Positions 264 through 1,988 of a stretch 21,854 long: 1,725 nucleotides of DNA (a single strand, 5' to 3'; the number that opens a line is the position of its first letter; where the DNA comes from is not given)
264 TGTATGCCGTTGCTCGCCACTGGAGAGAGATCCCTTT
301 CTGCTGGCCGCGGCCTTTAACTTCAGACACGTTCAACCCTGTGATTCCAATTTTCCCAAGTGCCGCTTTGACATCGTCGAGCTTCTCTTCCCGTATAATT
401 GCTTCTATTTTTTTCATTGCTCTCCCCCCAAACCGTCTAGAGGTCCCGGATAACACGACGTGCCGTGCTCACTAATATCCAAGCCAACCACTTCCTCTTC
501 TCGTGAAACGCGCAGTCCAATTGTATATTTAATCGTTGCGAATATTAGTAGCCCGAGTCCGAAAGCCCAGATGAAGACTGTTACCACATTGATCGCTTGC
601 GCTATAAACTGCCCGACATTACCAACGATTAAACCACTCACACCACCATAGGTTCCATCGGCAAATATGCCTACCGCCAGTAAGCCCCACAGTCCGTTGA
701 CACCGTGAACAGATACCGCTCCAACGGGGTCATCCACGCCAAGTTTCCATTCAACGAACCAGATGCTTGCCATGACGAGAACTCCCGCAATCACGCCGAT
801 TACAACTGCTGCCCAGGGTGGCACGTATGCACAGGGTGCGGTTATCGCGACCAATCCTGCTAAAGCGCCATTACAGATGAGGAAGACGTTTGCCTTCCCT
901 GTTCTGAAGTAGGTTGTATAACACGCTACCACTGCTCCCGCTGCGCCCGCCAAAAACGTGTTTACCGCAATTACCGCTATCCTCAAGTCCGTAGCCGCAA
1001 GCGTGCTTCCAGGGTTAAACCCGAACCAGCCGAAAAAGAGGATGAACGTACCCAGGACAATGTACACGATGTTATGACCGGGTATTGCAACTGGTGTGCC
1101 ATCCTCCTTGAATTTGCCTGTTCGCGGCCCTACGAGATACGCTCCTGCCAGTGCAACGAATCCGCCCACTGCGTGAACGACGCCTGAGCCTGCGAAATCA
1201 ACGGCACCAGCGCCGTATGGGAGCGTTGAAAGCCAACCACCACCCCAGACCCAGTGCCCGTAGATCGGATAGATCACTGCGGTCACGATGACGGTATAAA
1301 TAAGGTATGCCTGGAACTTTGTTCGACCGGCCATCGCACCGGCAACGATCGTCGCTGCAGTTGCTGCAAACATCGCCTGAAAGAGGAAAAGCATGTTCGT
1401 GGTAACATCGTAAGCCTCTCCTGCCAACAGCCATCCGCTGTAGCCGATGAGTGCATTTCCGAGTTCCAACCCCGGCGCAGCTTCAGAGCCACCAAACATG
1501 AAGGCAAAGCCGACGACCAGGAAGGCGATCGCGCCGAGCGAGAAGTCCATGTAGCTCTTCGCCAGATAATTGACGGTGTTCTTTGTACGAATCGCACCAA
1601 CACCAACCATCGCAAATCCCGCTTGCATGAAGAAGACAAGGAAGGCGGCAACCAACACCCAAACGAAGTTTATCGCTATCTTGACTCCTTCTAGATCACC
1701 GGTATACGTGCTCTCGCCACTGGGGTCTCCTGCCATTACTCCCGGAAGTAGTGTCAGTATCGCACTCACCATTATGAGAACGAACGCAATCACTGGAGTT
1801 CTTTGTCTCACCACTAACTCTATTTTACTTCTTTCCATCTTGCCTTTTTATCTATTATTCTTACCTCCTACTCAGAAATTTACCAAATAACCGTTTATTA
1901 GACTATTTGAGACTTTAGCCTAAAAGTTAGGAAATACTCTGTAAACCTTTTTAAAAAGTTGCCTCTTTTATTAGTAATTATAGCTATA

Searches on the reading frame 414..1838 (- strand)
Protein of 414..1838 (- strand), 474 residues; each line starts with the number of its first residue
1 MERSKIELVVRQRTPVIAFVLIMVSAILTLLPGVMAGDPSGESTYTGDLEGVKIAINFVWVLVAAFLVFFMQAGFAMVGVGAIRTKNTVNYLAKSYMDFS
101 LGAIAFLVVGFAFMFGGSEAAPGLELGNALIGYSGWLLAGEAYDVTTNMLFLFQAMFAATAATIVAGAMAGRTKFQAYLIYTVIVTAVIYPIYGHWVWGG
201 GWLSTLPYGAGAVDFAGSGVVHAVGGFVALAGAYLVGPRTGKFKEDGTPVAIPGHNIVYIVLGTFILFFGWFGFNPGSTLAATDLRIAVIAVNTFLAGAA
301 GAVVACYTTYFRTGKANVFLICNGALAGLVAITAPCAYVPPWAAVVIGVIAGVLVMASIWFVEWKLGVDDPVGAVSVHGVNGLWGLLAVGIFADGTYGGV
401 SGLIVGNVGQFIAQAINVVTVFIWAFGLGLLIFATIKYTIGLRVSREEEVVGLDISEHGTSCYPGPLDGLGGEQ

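Call 47: find_encoding_contigs(protein=window:414-1838:-, flank=10000, max_places=3)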
Protein window:414-1838:- (474 aa): 3 contigs read that carry it; 2 places shown.
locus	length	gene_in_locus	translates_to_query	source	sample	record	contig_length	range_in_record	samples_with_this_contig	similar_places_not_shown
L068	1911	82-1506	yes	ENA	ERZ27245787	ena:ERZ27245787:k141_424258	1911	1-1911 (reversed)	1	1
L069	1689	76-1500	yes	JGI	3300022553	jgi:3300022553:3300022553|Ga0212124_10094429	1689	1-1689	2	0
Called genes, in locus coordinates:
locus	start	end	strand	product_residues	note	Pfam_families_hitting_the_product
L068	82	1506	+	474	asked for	PF00909:Ammonium_transp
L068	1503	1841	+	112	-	PF00543:P-II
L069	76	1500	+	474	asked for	PF00909:Ammonium_transp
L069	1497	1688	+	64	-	?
